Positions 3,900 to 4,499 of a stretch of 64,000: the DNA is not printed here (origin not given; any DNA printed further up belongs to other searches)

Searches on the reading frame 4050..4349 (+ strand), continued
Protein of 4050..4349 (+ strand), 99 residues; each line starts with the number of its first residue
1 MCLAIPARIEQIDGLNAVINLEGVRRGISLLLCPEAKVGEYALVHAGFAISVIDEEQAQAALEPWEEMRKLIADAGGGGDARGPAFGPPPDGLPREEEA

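Call 43: find_encoding_contigs(protein=P0250, flank=10000, max_places=5)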
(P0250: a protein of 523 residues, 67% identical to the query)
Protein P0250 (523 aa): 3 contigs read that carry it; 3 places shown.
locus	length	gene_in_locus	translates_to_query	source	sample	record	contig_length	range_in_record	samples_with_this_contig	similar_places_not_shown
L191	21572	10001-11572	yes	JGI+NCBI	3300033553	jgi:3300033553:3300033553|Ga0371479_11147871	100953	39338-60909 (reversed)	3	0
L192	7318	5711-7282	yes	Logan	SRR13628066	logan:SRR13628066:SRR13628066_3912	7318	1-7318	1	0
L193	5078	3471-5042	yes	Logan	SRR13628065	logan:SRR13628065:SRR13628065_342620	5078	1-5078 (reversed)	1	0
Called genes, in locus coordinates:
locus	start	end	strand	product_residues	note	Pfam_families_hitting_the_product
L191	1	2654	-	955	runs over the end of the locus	PF03699:UPF0182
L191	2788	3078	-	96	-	PF11823:Se_S_carrier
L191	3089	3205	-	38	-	-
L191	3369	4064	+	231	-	PF01325:Fe_dep_repress, PF02742:Fe_dep_repr_C, PF04023:FeoA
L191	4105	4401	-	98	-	PF02583:Trns_repr_metal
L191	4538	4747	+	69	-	PF00403:HMA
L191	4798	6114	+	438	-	PF00890:FAD_binding_2 (faint), PF01266:DAO (weak), PF01494:FAD_binding_3, PF04820:Trp_halogenase (faint), PF07992:Pyr_redox_2 (faint), PF13450:NAD_binding_8 (weak)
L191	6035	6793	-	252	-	PF07187:DUF1405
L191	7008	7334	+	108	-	PF00085:Thioredoxin, PF00578:AhpC-TSA (weak), PF08534:Redoxin (weak), PF14595:Thioredoxin_9, PF13098:Thioredoxin_2, PF13905:Thioredoxin_8 (faint)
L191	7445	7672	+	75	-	-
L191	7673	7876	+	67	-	PF09723:Zn_ribbon_8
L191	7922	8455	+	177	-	PF03918:CcmH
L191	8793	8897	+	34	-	-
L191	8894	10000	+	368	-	PF01058:Oxidored_q6, PF14720:NiFe_hyd_SSU_C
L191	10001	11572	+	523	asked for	PF27537:HoxH (weak), PF00374:NiFeSe_Hases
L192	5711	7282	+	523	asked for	PF27537:HoxH (weak), PF00374:NiFeSe_Hases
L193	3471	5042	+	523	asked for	PF27537:HoxH (weak), PF00374:NiFeSe_Hases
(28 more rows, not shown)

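Call 44: find_encoding_contigs(protein=P0360, flank=10000, max_places=5)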
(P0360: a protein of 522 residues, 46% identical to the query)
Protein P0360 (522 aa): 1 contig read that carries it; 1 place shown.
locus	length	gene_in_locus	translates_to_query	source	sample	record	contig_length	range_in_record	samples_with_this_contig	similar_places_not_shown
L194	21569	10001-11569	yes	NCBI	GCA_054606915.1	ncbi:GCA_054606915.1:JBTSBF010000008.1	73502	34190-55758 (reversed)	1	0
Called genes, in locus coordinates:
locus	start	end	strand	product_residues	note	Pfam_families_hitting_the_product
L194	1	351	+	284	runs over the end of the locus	PF02775:TPP_enzyme_C, PF12367:PFO_beta_C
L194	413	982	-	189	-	PF07998:Peptidase_M54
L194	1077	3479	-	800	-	PF03176:MMPL, PF00873:ACR_tran (weak), PF03176:MMPL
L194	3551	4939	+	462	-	-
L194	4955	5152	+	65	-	PF00210:Ferritin (weak), PF02915:Rubrerythrin (weak)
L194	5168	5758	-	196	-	-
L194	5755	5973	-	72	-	-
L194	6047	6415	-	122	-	PF01507:PAPS_reduct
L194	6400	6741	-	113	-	PF01507:PAPS_reduct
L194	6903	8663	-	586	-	PF20446:ABC_N, PF09818:ABC_ATPase, PF21117:MRB1590_C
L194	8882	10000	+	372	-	PF01058:Oxidored_q6, PF14720:NiFe_hyd_SSU_C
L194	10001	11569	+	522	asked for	PF27537:HoxH, PF00374:NiFeSe_Hases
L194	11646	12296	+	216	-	PF01292:Ni_hydr_CYTB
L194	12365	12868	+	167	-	PF01750:HycI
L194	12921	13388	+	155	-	PF04186:FxsA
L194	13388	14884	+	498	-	PF01564:Spermine_synth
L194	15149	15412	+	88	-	PF02537:CRCB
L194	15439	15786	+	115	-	PF02641:DUF190, PF00543:P-II (weak)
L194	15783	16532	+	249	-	PF00149:Metallophos, PF12850:Metallophos_2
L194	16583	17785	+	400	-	PF07690:MFS_1, PF12832:MFS_1_like (faint), PF00083:Sugar_tr (weak), PF07690:MFS_1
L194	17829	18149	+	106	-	PF20114:DUF6504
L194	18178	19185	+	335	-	PF01087:GalP_UDP_transf, PF16268:DUF4921 (faint), PF02744:GalP_UDP_tr_C (weak)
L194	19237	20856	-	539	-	PF02366:PMT, PF13231:PMT_2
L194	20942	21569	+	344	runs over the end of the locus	PF13237:Fer4_10, PF00037:Fer4 (faint), PF12838:Fer4_7, PF13183:Fer4_8, PF13187:Fer4_9, PF13484:Fer4_16, PF13534:Fer4_17, PF02754:CCG, +1 more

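Call 53: search_protein_families(library=pfam, proteins=[L067:4489-5289:+, L067:5279-6673:+, L067:6681-6893:+, L067:6898-7275:+, L067:7282-9579:+, L091:8849-9958:+, L018:10265-11023:+, L024:1997-2929:+, L029:10241-11329:+, L057:2886-4301:+], max_evalue=0.001)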
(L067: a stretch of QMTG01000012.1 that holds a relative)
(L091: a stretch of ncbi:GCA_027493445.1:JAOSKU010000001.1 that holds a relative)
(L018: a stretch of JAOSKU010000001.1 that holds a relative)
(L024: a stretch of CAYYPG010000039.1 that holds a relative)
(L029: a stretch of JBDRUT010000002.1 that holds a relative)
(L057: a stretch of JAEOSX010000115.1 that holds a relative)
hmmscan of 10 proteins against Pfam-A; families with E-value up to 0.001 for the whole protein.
L067:4489-5289:+ (266 aa): 2 families
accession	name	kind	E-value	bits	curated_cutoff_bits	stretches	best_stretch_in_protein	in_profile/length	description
PF01145.31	Band_7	-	5.1e-40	137.8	23.6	1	30-199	2-175/176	SPFH domain / Band 7 family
PF13421.11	Band_7_1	-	5.4e-06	26.6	24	1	107-184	127-208/211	SPFH domain-Band 7 family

L067:5279-6673:+ (464 aa): 4 families
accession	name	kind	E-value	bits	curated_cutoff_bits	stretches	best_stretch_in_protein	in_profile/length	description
PF25145.1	NfeD1b_N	-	2.6e-19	70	40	1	34-186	2-147/189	NfeD1b, N-terminal domain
PF24961.1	NfeD_membrane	-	1.5e-17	64.2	26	1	246-369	2-119/119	NfeD integral membrane domain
PF01957.25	NfeD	-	7.4e-12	45.7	29.1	1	383-437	4-57/57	NfeD-like C-terminal, partner-binding domain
PF00574.28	CLP_protease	-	0.00072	19.9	20.2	0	38-191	20-175/182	Clp protease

L067:6681-6893:+ (70 aa): 1 family
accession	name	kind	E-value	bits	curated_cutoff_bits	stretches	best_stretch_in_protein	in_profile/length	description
PF01455.23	HupF_HypC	-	1.7e-28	99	28.5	1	1-64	1-65/65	HupF/HypC family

L067:6898-7275:+ (125 aa): 1 family
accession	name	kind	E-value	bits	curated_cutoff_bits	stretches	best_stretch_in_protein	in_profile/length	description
PF01155.25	HypA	-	2.5e-25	89.1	28.9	1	1-119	1-110/112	Hydrogenase/urease nickel incorporation, metallochaperone, hypA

L067:7282-9579:+ (765 aa): 5 families
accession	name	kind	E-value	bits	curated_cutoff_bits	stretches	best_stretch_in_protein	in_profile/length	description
PF22521.2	HypF_C_2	-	6.7e-52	177.1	27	1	514-752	2-241/241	Carbamoyltransferase, Kae1-like Domain, second subdomain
PF07503.17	zf-HYPF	-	6.9e-33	112.6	23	2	168-200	1-33/34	HypF finger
PF01300.24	Sua5_yciO_yrdC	-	2.3e-26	92.8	25.1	1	222-388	3-177/178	Telomere recombination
PF17788.7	HypF_C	-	1.4e-19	71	23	1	409-505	7-99/99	HypF Kae1-like domain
PF00708.24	Acylphosphatase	-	2e-15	57.3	22.5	1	5-74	3-75/85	Acylphosphatase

L091:8849-9958:+ (369 aa): 2 families
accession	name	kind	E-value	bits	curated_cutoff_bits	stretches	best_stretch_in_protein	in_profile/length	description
PF02873.21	MurB_C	-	3.4e-22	78.9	27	1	219-356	1-98/99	UDP-N-acetylenolpyruvoylglucosamine reductase, C-terminal domain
PF01565.28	FAD_binding_4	-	2.1e-16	60.3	26.4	1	27-150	4-130/139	FAD binding domain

L018:10265-11023:+ (252 aa): 1 family
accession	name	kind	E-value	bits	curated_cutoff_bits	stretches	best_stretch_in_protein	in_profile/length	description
PF02517.21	Rce1-like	-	5.2e-25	88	22.4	1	154-241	3-92/93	Type II CAAX prenyl endopeptidase Rce1-like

L024:1997-2929:+ (310 aa): 1 family
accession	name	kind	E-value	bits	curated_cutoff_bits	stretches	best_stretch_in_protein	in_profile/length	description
PF01937.24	ARMT1-like_dom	-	9.2e-52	176.6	25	1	5-301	3-311/311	Damage-control phosphatase ARMT1-like domain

L029:10241-11329:+ (362 aa): 3 families
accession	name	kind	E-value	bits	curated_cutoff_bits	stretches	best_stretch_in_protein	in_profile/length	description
PF13180.12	PDZ_2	-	3.5e-14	53.3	27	1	64-143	1-80/80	PDZ domain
PF00595.29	PDZ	-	4e-10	40.4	23.2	1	60-130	6-80/81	PDZ domain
PF17820.7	PDZ_6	-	4e-09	36.5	27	1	78-130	1-52/54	PDZ domain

L057:2886-4301:+ (471 aa): 1 family
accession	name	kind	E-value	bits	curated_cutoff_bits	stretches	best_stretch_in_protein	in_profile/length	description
PF02350.25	Epimerase_2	-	4.8e-53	180.7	30.6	2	193-434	107-342/347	UDP-N-acetylglucosamine 2-epimerase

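Call 57: search_protein_families(library=padloc, proteins=[window:4050-4349:+], max_evalue=0.001)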
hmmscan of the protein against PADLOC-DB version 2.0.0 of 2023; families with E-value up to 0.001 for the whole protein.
window:4050-4349:+ (99 aa): 0 families

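Call 58: predict_structure(alignment_id=A2)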
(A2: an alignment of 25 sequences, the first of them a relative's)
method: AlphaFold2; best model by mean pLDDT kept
length: 99 residues; sequences in the alignment: 25
mean_pLDDT: 79.3   pTM: 0.61
mean pLDDT of the five models: 79.3, 78.2, 75.8, 58.9, 52.8
residues with pLDDT >= 90: 48; 70-90: 25; 50-70: 4; < 50: 22
segments of 3 or more residues with pLDDT < 50: 77-90, 92-99
pLDDT, mean of each block of 10 residues (from residue 1): 84 97 92 96 94 92 81 63 45 44
secondary structure, 60 per line:
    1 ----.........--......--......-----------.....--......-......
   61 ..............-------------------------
elements in order: E5-13 E16-21 E24-29 E41-45 E48-53 H55-74

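Call 60: fold_search(model_id=the predicted structure, library=pdb)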
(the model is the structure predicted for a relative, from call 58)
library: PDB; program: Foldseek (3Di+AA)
matches with E <= 10: 816; with E <= 0.001: 8
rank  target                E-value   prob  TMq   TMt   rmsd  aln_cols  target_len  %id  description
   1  2z1c_A                5.7e-07  1.00  0.64  0.87   2.0        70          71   41  Crystal structure of HypC from Thermococcus kodakaraensis KOD1 (released 2007-07-17)
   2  2z1c_B                6.5e-07  1.00  0.68  0.89   1.5        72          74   40  Crystal structure of HypC from Thermococcus kodakaraensis KOD1 (released 2007-07-17)
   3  3vyr_A                1.6e-06  1.00  0.51  0.69   8.2        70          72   38  Crystal structure of the HypC-HypD complex (released 2012-11-28)
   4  3vyt_A                5.2e-06  1.00  0.51  0.94   0.8        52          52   40  Crystal structure of the HypC-HypD-HypE complex (form I inward) (released 2012-11-28)
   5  2ot2_MODEL_1_A        5.5e-06  1.00  0.64  0.70   3.4        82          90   35  Solution Structure of HypC (released 2007-09-04)
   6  3vys_A                1.9e-05  1.00  0.52  0.95   0.8        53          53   42  Crystal structure of the HypC-HypD-HypE complex (form I) (released 2012-11-28)
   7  3vyu_A                2.6e-05  1.00  0.51  0.91   1.0        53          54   42  Crystal structure of the HypC-HypD-HypE complex (form II) (released 2012-11-28)
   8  2z1c_C                6.4e-05  1.00  0.63  0.85   1.7        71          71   38  Crystal structure of HypC from Thermococcus kodakaraensis KOD1 (released 2007-07-17)
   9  3d3r_A                1.0e-03  1.00  0.41  0.48  14.2        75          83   32  Crystal structure of the hydrogenase assembly chaperone HypC/HupF family protein from Shewanella oneidensis MR-1 (released 2008-05-27)
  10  3d3r_B                1.4e-03  1.00  0.39  0.47  14.4        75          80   33  Crystal structure of the hydrogenase assembly chaperone HypC/HupF family protein from Shewanella oneidensis MR-1 (released 2008-05-27)
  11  7pxd_B                7.6e-03  1.00  0.46  0.11  15.7       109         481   18  Substrate-engaged mycobacterial Proteasome-associated ATPase in complex with open-gate 20S CP - composite map (state B (released 2022-01-19)
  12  3fp9_B                1.9e-02  1.00  0.46  0.33   5.6        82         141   21  Crystal structure of Intern Domain of proteasome-associated ATPase, Mycobacterium tuberculosis (released 2009-10-27)
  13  7px9_F                2.1e-02  1.00  0.46  0.11  15.7       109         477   17  Substrate-engaged mycobacterial Proteasome-associated ATPase - focused 3D refinement (state A) (released 2022-01-19)
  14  5kzf_E                2.1e-02  1.00  0.46  0.11  16.5       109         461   18  Crystal structure of near full-length hexameric Mycobacterium tuberculosis proteasomal ATPase Mpa in apo form (released 2017-05-17)
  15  7pxc_E                2.2e-02  1.00  0.45  0.10  15.6       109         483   17  Substrate-engaged mycobacterial Proteasome-associated ATPase in complex with open-gate 20S CP - composite map (state A (released 2022-01-19)
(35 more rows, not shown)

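Call 65: list_cluster_members(proteins=[P0242, P0243, P0244, P0245, P0246, P0247, P0248, P0249, P0250, P0360])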
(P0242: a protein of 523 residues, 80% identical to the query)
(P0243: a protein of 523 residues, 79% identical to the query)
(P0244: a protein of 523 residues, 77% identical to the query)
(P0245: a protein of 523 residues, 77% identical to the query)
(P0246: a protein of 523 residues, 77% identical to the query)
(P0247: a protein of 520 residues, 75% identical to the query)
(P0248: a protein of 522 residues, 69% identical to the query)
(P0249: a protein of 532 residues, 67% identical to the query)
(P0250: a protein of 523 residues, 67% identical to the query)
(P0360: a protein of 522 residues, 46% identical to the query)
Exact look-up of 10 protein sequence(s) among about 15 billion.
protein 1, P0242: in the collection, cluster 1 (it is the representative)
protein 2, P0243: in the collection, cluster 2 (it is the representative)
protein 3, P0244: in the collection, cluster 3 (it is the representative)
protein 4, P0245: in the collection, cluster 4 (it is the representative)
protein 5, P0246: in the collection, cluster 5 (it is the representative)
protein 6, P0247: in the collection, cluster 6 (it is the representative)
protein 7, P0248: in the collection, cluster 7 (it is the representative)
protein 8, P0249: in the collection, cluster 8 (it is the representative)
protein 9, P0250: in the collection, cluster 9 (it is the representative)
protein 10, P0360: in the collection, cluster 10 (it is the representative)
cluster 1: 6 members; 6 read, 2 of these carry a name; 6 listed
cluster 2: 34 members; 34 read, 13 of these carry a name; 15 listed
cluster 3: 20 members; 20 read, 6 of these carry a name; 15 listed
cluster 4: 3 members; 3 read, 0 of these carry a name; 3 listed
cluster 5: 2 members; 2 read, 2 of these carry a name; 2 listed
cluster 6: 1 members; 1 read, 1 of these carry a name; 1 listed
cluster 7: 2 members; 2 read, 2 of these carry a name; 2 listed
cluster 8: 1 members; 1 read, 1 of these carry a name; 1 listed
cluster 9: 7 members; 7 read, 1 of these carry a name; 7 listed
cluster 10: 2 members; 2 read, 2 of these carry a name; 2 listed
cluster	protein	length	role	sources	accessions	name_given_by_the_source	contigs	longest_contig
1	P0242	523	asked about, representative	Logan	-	-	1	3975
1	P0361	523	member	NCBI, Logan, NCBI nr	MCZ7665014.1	MAG: nickel-dependent hydrogenase large subunit [Thermoleophilia bacterium] | nickel-dependent hydrogenase large subunit [Thermoleophilia bacterium]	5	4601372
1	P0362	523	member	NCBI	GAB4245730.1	MAG: nickel-dependent hydrogenase large subunit [Thermoleophilia bacterium]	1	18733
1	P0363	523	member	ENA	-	-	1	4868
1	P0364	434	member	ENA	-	-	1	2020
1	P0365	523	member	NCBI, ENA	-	-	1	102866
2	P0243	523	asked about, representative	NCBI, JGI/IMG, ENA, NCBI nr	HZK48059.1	MAG TPA: nickel-dependent hydrogenase large subunit [Thermoleophilia bacterium] | nickel-dependent hydrogenase large subunit [Thermoleophilia bacterium]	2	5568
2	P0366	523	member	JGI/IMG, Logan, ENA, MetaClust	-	\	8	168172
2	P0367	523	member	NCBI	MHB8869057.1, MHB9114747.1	MAG: nickel-dependent hydrogenase large subunit [Thermoleophilia bacterium]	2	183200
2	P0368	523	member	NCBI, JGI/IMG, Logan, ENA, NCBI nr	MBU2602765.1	MAG: nickel-dependent hydrogenase large subunit [Actinobacteria bacterium] | nickel-dependent hydrogenase large subunit [Actinomycetota bacterium]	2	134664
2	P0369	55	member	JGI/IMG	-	[NiFe] hydrogenase large subunit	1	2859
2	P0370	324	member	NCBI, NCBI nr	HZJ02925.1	MAG TPA: nickel-dependent hydrogenase large subunit, partial [Thermoleophilia bacterium] | nickel-dependent hydrogenase large subunit [Thermoleophilia bacterium]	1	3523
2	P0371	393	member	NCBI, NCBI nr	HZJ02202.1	MAG TPA: nickel-dependent hydrogenase large subunit, partial [Thermoleophilia bacterium] | nickel-dependent hydrogenase large subunit [Thermoleophilia bacterium]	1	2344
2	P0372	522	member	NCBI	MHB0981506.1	MAG: nickel-dependent hydrogenase large subunit [Thermoleophilia bacterium]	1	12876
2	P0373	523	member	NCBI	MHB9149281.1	MAG: nickel-dependent hydrogenase large subunit [Thermoleophilia bacterium]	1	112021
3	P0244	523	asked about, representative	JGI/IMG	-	[NiFe] hydrogenase large subunit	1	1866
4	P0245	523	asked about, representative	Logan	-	-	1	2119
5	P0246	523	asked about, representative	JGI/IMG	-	[NiFe] hydrogenase large subunit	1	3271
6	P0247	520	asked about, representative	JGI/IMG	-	[NiFe] hydrogenase large subunit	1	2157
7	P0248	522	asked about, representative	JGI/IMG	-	hydrogenase large subunit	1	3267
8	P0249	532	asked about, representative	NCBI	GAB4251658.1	MAG: nickel-dependent hydrogenase large subunit [Thermoleophilia bacterium]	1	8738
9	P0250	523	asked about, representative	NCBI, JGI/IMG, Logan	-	-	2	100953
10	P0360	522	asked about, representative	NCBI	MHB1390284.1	MAG: nickel-dependent hydrogenase large subunit [Thermoleophilia bacterium]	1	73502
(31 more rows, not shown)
